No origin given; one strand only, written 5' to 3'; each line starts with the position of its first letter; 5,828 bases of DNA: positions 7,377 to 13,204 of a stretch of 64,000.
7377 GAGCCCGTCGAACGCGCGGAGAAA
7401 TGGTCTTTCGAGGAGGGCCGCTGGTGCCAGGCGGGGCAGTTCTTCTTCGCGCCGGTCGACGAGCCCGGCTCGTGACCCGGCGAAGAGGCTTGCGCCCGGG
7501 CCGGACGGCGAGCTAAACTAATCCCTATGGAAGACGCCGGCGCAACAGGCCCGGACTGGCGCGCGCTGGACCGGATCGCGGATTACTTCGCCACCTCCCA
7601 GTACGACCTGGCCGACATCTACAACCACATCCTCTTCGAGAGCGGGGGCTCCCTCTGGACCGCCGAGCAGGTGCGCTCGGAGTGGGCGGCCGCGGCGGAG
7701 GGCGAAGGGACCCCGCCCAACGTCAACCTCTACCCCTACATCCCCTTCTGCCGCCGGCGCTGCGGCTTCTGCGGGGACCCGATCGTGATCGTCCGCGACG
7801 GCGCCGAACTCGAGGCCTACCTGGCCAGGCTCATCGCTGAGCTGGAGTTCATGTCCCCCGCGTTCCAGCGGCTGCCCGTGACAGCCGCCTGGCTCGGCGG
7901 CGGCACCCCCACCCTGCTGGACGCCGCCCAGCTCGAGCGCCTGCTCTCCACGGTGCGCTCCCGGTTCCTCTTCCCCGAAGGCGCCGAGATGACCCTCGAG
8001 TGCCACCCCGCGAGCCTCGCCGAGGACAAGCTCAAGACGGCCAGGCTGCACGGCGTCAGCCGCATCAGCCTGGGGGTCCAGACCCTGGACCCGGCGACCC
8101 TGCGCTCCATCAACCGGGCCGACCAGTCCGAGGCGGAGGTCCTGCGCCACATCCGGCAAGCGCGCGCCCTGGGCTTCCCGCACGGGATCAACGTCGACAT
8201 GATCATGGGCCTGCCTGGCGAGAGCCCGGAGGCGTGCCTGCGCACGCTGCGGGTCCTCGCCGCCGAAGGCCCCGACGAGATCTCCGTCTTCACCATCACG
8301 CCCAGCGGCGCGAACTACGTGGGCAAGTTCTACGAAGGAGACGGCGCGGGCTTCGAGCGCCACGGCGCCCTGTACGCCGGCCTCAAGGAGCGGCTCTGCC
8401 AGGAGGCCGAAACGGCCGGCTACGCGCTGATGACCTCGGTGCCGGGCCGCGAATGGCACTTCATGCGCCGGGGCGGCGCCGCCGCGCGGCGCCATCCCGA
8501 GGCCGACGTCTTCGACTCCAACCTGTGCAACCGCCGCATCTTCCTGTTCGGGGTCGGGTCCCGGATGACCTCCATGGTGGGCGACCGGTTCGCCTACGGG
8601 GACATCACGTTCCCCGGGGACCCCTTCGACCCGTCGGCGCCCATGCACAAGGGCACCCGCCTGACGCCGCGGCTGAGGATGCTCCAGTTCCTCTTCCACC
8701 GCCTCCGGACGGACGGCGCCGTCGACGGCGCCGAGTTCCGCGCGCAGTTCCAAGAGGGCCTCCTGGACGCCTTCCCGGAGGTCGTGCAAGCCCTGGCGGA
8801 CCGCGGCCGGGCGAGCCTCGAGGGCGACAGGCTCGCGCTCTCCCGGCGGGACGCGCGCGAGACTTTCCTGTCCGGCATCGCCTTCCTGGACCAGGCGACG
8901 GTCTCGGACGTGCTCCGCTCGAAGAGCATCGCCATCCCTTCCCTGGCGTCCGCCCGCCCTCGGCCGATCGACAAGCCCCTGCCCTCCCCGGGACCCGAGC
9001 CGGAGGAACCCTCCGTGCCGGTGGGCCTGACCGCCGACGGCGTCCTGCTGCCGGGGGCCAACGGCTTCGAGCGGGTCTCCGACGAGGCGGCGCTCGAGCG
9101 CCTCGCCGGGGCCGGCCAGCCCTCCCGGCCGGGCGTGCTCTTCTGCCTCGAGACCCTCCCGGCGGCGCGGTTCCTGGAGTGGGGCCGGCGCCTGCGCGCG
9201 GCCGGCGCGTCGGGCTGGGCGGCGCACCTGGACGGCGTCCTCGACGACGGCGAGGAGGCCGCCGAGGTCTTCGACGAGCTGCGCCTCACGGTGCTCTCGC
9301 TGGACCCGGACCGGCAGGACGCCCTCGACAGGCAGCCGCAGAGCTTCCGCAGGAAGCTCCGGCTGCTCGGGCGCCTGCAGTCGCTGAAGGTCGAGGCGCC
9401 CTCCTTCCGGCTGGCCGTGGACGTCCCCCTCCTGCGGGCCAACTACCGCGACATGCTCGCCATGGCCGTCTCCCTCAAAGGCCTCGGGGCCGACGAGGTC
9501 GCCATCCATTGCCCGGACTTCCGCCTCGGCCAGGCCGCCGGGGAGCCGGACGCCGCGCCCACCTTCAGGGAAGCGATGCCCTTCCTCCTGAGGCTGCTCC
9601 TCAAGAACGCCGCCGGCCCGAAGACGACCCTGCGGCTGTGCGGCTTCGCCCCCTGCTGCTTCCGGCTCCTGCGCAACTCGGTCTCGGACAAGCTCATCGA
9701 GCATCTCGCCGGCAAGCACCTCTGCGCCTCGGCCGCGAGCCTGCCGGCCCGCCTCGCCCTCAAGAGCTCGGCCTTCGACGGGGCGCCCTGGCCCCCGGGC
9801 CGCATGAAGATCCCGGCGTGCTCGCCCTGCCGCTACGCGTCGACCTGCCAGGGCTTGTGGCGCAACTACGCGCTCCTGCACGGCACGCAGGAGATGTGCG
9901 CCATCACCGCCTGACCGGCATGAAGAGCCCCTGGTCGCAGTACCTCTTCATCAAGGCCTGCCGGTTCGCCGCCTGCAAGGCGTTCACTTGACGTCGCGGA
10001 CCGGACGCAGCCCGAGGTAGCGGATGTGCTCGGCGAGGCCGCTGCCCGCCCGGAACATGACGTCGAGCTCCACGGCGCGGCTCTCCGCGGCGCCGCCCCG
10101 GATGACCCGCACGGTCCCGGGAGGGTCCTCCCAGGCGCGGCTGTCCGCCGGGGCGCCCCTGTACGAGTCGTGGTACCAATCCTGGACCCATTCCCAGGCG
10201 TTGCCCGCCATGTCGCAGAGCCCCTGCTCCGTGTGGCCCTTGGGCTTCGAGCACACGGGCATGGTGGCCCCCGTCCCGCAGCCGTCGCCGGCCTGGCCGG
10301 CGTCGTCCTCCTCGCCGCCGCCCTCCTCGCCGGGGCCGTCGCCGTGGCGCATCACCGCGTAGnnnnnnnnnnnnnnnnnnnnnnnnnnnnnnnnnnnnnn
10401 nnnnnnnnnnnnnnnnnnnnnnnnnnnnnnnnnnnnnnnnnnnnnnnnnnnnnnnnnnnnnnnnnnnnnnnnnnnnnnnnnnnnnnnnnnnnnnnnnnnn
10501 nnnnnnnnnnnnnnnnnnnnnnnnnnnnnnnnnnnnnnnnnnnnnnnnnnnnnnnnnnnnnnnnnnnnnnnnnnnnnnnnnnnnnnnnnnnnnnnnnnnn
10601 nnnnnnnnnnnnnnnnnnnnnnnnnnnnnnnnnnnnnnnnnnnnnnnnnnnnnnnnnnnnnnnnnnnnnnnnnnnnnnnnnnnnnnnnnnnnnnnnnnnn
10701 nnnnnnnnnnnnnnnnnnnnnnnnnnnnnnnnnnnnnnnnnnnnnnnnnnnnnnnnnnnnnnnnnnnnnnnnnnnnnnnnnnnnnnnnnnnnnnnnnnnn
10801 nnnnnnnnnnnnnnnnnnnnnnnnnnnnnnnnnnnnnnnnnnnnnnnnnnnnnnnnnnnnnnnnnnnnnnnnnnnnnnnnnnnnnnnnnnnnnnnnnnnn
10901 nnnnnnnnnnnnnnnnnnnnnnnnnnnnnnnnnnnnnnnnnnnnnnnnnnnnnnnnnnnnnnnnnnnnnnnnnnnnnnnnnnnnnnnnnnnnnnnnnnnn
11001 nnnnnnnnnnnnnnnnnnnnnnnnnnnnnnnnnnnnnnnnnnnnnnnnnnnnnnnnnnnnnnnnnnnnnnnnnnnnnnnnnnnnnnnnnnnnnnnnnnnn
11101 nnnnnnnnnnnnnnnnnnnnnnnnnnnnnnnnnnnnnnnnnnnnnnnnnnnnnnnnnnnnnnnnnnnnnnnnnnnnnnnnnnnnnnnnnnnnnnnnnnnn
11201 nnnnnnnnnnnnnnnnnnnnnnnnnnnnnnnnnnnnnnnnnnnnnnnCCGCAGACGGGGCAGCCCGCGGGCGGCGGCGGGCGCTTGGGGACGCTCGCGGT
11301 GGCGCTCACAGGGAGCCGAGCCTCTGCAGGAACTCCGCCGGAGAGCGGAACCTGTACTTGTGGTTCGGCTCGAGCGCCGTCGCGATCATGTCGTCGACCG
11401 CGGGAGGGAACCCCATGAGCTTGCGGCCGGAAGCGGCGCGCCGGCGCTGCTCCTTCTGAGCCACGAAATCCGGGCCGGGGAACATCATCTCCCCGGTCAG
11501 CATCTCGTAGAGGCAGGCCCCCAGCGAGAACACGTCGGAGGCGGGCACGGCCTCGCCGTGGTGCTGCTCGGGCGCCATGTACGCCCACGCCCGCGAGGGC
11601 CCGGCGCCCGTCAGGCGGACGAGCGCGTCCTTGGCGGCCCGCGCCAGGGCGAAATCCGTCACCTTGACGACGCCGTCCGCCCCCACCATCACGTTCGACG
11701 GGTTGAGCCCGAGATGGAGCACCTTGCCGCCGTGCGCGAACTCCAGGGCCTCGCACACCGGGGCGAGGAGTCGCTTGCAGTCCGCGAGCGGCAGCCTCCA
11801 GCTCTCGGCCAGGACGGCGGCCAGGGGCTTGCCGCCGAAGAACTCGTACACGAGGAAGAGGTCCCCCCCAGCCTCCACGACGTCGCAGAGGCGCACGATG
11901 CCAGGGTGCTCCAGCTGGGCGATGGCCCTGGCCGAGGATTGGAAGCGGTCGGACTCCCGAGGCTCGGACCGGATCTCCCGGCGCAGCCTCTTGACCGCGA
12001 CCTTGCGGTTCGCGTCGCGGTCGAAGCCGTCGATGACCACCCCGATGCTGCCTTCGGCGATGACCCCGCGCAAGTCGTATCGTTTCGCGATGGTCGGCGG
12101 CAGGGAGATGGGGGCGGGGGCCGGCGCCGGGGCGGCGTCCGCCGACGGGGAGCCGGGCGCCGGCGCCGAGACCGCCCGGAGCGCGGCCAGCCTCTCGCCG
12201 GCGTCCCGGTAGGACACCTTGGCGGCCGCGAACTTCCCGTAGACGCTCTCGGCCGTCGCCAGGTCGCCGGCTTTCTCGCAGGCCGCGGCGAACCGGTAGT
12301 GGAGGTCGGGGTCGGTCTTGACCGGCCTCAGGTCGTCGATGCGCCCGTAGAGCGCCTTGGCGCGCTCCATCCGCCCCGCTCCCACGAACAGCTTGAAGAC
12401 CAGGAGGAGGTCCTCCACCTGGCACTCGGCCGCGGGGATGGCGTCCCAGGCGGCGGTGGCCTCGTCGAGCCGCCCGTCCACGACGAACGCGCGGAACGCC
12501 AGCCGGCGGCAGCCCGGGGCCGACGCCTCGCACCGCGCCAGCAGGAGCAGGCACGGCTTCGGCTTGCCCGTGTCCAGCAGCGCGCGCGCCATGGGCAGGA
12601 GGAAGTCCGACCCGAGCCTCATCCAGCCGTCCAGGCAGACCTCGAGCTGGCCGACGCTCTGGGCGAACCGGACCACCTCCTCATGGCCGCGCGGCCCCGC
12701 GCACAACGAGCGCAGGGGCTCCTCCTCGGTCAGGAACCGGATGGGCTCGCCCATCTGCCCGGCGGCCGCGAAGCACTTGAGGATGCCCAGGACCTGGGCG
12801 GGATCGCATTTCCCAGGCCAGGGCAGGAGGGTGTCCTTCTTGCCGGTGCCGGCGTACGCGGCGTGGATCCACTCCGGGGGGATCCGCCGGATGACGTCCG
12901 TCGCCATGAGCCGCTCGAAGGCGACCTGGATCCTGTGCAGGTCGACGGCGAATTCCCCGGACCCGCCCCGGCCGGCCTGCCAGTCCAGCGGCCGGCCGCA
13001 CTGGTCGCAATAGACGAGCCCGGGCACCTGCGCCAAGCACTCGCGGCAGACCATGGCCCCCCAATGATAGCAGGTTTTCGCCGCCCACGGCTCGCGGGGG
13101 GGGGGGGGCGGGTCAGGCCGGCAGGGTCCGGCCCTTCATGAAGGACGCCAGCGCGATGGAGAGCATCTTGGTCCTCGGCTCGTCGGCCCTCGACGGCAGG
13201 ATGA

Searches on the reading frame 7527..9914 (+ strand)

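Call 57: search_protein_families(library=pfam, proteins=[window:7527-9914:+], max_evalue=0.00001)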
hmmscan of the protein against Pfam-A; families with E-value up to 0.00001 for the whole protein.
window:7527-9914:+ (795 aa): 2 families
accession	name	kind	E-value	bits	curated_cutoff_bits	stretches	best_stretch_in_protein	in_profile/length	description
PF04055.27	Radical_SAM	-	5.3e-22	79.2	29.5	1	70-242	2-164/166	Radical SAM superfamily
PF06969.22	HemN_C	-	5.1e-06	26.9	24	0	379-441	1-63/67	HemN C-terminal domain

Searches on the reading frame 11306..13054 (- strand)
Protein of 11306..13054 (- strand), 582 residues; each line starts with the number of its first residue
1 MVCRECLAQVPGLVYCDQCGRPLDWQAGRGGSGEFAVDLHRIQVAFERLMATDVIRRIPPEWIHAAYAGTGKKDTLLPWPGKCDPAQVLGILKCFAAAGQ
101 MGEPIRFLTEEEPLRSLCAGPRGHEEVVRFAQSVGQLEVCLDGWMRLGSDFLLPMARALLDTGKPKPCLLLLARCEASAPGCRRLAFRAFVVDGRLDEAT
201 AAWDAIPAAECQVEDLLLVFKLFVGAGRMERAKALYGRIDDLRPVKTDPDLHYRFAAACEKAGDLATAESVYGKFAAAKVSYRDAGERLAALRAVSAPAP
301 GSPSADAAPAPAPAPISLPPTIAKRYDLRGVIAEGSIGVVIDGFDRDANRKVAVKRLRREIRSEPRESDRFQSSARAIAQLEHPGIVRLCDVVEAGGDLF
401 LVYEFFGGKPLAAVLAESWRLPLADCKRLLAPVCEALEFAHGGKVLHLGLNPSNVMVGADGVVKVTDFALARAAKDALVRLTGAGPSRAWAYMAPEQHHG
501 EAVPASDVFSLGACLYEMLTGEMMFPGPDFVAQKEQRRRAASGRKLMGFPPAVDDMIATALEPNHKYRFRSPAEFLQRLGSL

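Call 57: search_protein_families(library=pfam, proteins=[window:11306-13054:-], max_evalue=0.00001)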
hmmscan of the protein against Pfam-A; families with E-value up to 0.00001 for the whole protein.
window:11306-13054:- (582 aa): 2 families
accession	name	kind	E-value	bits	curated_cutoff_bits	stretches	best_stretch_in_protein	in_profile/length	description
PF00069.31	Pkinase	-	1.8e-34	119.8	31.7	1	329-538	4-210/263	Protein kinase domain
PF07714.23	PK_Tyr_Ser-Thr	-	3.7e-28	99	23.1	1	331-565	6-245/258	Protein tyrosine and serine/threonine kinase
